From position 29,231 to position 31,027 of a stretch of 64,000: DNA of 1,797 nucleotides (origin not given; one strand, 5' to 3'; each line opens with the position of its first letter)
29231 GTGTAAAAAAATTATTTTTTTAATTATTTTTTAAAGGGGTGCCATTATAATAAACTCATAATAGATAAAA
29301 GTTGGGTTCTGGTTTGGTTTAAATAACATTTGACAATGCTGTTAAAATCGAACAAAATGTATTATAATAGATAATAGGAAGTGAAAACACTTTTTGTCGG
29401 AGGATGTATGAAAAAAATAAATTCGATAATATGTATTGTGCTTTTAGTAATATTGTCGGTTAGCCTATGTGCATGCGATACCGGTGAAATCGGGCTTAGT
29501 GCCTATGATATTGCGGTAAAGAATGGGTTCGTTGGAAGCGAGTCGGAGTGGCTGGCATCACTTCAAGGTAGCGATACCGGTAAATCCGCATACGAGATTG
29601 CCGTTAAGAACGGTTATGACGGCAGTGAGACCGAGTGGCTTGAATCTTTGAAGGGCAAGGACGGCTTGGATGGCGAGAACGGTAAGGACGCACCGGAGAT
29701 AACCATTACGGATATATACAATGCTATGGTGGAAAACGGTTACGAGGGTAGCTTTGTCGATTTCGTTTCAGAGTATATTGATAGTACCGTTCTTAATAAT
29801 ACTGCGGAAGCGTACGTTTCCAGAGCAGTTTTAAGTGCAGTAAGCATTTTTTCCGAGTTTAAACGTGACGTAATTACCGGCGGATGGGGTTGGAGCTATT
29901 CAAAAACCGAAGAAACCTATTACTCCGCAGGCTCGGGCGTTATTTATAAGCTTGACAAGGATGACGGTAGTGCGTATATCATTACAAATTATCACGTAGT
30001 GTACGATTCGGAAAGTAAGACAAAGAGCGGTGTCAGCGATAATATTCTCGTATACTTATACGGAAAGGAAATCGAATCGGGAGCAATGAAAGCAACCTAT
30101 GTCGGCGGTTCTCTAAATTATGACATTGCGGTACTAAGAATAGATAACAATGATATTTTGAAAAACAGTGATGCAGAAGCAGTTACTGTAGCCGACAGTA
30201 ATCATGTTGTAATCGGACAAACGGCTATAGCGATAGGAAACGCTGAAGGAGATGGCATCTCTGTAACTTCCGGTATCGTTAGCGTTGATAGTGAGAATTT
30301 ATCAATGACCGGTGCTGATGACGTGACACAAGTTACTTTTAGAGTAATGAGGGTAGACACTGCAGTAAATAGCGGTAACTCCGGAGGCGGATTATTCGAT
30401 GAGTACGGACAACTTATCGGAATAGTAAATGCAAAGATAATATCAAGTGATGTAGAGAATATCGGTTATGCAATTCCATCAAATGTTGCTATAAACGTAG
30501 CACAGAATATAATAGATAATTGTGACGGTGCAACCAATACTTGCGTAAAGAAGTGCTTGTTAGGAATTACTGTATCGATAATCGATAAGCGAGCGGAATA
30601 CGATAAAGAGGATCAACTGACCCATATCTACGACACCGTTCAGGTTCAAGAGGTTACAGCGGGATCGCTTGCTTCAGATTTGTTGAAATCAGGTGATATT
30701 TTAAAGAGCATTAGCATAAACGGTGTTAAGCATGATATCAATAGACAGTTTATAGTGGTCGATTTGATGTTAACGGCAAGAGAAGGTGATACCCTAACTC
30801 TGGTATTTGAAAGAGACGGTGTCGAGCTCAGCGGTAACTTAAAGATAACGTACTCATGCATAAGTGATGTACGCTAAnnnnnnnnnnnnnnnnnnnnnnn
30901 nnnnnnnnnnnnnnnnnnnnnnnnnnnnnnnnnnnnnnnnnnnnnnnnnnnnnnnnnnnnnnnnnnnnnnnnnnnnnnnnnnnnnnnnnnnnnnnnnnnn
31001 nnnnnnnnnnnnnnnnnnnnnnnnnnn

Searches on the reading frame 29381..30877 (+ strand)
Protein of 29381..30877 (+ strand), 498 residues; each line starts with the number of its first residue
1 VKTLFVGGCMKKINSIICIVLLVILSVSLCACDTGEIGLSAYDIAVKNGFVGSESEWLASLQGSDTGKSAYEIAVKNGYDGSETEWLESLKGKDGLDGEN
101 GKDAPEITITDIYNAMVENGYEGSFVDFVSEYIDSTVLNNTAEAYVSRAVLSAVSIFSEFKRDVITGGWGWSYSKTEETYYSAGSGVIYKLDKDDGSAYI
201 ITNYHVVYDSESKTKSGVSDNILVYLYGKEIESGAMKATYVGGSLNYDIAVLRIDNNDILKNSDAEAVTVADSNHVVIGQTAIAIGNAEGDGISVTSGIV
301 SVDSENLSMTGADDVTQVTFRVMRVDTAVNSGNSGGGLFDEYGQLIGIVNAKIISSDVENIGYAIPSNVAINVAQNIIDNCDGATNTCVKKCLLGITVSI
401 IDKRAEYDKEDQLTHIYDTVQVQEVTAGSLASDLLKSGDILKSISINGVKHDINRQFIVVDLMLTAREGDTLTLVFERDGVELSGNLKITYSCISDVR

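Call 90: search_protein_families(library=pfam, proteins=[window:29381-30877:+], max_evalue=0.00001)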
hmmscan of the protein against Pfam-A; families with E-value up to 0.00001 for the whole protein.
window:29381-30877:+ (498 aa): 2 families
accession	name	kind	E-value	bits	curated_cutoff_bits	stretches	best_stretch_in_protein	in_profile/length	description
PF13365.12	Trypsin_2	-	1.1e-21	78.5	27.6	1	184-348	1-144/144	Trypsin-like peptidase domain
PF00089.32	Trypsin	-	1.5e-12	48.2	20.6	1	198-370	35-216/220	Trypsin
